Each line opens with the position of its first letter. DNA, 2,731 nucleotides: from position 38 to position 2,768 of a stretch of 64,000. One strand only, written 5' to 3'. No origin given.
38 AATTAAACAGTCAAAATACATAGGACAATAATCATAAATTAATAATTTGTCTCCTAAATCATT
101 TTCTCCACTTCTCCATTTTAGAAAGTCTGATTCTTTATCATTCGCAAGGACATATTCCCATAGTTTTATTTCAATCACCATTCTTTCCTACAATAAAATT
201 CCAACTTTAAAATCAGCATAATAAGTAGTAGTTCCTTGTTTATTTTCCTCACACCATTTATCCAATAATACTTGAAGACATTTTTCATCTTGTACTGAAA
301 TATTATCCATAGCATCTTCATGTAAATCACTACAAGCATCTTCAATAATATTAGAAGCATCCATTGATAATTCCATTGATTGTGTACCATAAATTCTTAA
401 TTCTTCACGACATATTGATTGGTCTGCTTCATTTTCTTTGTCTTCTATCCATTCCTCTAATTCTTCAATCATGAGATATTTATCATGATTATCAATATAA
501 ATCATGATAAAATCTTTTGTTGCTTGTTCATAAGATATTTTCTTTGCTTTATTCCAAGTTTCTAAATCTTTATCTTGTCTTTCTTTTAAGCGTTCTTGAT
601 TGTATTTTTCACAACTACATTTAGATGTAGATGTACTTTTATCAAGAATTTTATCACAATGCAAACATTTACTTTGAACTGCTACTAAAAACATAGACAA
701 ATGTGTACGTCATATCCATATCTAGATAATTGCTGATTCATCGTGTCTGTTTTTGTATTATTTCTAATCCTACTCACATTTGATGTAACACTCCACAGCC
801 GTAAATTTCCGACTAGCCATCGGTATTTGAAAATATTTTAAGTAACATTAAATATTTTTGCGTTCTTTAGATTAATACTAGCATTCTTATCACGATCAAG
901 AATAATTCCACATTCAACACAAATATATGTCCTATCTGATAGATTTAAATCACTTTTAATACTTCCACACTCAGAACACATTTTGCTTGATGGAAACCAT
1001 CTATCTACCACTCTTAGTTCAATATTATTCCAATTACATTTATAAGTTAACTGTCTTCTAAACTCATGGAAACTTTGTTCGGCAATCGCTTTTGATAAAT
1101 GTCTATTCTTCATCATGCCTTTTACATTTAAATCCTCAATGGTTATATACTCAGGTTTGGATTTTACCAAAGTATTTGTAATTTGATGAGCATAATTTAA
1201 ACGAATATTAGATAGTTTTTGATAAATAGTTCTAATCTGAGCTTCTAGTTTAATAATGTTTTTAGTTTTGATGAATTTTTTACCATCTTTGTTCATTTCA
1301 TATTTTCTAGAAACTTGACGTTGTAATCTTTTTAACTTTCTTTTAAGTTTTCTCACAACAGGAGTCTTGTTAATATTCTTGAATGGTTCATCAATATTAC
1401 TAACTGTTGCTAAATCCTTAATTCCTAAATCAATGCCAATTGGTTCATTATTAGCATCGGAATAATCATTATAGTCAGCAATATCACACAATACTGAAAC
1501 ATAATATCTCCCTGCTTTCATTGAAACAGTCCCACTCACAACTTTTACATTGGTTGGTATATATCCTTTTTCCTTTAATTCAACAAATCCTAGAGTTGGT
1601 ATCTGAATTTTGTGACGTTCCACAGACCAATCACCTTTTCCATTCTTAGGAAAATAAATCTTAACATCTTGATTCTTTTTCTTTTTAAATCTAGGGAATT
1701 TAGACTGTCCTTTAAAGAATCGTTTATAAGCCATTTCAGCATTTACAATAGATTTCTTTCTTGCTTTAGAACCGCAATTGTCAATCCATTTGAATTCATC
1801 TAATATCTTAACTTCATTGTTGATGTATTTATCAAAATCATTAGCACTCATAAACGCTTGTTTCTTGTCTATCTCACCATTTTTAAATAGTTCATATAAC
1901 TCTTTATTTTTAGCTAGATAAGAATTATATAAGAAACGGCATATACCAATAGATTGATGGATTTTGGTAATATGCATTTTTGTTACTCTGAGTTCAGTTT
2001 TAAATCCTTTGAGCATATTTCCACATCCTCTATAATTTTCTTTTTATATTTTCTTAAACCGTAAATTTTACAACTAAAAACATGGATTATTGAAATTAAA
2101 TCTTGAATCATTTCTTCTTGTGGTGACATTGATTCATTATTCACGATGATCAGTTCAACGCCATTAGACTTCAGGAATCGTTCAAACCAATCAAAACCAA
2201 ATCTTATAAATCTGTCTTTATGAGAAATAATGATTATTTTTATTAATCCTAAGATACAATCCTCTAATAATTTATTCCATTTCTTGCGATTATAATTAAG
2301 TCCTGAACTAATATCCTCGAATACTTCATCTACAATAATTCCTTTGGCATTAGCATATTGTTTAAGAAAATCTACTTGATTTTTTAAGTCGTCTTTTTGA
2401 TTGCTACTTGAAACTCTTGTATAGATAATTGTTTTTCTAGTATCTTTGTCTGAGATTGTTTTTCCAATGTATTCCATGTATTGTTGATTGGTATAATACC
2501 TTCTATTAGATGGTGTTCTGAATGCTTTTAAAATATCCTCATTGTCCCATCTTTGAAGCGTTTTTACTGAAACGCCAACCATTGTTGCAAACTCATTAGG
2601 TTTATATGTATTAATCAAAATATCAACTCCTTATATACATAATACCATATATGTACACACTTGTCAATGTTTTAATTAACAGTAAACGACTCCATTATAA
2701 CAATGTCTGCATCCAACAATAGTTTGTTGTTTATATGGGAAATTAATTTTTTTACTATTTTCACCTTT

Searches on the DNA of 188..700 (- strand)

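Call 70: search_rna_families(sources=[L120, L001, L034], threshold=gathering)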
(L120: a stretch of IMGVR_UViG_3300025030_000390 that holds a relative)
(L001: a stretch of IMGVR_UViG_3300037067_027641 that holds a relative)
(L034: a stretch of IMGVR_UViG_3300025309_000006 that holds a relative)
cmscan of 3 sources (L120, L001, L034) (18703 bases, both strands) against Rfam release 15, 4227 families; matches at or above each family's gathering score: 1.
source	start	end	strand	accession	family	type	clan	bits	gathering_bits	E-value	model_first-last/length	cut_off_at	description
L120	3813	3874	+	RF03064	RAGATH-18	Gene; sRNA;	-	52.7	44.9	5.1e-08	1-71/71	no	RAGATH-18 RNA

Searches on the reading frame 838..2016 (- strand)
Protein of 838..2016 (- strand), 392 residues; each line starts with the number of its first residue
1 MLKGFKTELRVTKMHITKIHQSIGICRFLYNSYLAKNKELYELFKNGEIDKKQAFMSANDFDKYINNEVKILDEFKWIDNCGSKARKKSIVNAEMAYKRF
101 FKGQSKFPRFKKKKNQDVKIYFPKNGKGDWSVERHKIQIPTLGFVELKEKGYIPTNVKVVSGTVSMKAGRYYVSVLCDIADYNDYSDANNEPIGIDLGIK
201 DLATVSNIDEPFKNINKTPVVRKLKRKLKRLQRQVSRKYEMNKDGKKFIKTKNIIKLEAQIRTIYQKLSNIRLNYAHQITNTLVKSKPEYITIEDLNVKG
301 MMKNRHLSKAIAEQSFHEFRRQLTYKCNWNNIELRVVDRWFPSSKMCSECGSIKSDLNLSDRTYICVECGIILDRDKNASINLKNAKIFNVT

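Call 8: search_protein_families(library=pfam, proteins=[window:838-2016:-], max_evalue=0.01)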
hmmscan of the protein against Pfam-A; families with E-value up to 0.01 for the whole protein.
window:838-2016:- (392 aa): 3 families
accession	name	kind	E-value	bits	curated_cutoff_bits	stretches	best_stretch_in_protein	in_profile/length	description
PF07282.18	Cas12f1-like_TNB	-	1.8e-21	76.5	26.3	1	316-383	1-60/60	Cas12f1-like, TNB domain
PF01385.25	OrfB_IS605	-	1.4e-13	51.6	30.5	1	188-305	14-120/120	Probable transposase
PF12323.14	HTH_OrfB_IS605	-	8.9e-10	38.4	21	1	1-42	1-43/47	Helix-turn-helix domain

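Call 60: search_solved_structures(query=window:838-2016:-, show_alignments=1)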
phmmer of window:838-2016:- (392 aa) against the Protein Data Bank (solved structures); distinct sequences matched with E-value up to 0.001: 17.
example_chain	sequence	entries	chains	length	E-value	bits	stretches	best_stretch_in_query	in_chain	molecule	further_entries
8iaz_A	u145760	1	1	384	6.6e-112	377.8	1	1-391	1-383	Transposase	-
9yyg_A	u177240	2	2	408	1.5e-51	179.1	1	17-386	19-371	AI-designed RNA-guided nuclease | AI-generated RNA-guided nuclease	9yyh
8bf8_A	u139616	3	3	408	1e-40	143.5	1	15-386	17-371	RNA-guided DNA endonuclease TnpB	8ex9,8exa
8h1j_A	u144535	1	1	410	1.1e-40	143.4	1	15-386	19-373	RNA-guided DNA endonuclease TnpB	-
9j09_A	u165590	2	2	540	2.4e-25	92.9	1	155-383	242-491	Transposase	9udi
9jfo_A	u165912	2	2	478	2.3e-19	73.2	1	262-383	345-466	LaTranC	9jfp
9jfq_A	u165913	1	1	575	4.1e-19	72.4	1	262-383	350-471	LaTranC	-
9nzp_A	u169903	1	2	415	9.8e-13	51.4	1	167-385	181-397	IS200/IS605 family element transposase accessory protein TnpB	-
8j1j_A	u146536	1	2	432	2e-07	33.9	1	169-384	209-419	Transposase IS605 OrfB C-terminal domain-containing protein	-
8j12_A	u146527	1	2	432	2.5e-07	33.6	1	169-384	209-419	Transposase IS605 OrfB C-terminal domain-containing protein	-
8j3r_A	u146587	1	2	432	6.9e-07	32.2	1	190-384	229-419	Transposase IS605 OrfB C-terminal domain-containing protein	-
7wju_A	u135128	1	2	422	1.6e-06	31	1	215-384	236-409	OrfB_Zn_ribbon domain-containing protein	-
8dzj_A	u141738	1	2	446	1.8e-06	30.8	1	215-384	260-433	OrfB_Zn_ribbon domain-containing protein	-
9nzq_A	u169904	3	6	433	2.5e-05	27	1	218-385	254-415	Cas12f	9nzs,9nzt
9nzo_B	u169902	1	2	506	2.5e-05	27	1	191-368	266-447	Cas12f Effector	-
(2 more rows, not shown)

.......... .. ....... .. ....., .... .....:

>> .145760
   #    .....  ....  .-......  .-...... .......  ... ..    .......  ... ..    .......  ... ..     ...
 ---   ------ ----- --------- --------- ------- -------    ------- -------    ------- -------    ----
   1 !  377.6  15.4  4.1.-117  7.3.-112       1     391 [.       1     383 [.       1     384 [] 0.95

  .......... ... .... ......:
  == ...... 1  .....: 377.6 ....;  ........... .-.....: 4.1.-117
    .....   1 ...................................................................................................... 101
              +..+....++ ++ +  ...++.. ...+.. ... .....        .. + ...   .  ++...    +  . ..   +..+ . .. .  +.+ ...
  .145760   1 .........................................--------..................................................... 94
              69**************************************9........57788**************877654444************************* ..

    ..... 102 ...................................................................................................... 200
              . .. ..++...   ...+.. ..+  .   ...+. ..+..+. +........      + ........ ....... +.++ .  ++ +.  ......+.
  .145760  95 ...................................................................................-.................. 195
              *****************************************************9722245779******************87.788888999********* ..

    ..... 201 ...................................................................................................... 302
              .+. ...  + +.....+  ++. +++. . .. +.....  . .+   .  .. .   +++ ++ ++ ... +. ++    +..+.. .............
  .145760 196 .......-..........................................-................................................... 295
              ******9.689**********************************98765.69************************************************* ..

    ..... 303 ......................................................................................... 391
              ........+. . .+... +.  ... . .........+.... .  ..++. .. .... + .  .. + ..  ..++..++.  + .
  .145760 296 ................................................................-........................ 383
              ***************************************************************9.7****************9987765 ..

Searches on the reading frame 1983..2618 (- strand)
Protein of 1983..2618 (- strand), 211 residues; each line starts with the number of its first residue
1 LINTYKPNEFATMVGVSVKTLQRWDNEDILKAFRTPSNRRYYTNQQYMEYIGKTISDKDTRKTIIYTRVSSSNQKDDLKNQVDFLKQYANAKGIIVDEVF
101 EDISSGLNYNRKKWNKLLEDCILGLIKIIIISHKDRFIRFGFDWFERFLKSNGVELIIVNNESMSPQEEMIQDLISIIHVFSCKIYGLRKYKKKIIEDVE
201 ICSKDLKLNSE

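Call 8: search_protein_families(library=pfam, proteins=[window:1983-2618:-], max_evalue=0.01)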
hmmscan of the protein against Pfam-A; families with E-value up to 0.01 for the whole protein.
window:1983-2618:- (211 aa): 5 families
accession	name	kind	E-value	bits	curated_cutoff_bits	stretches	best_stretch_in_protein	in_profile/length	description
PF00239.26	Resolvase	-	6.6e-21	75.4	23.3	1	64-187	2-129/145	Resolvase, N terminal domain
PF00376.29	MerR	-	8e-09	35.6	28.2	1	8-42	3-38/38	MerR family regulatory protein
PF13411.12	MerR_1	-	6e-07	29.9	21.6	1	5-46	1-42/69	MerR HTH family regulatory protein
PF12728.13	HTH_17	-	0.00032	21.3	27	1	5-42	2-38/51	Helix-turn-helix domain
PF22381.2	Staph_reg_Sar_Rot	-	0.0047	17.4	27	1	8-77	15-84/85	Transcriptional regulator SarA/Rot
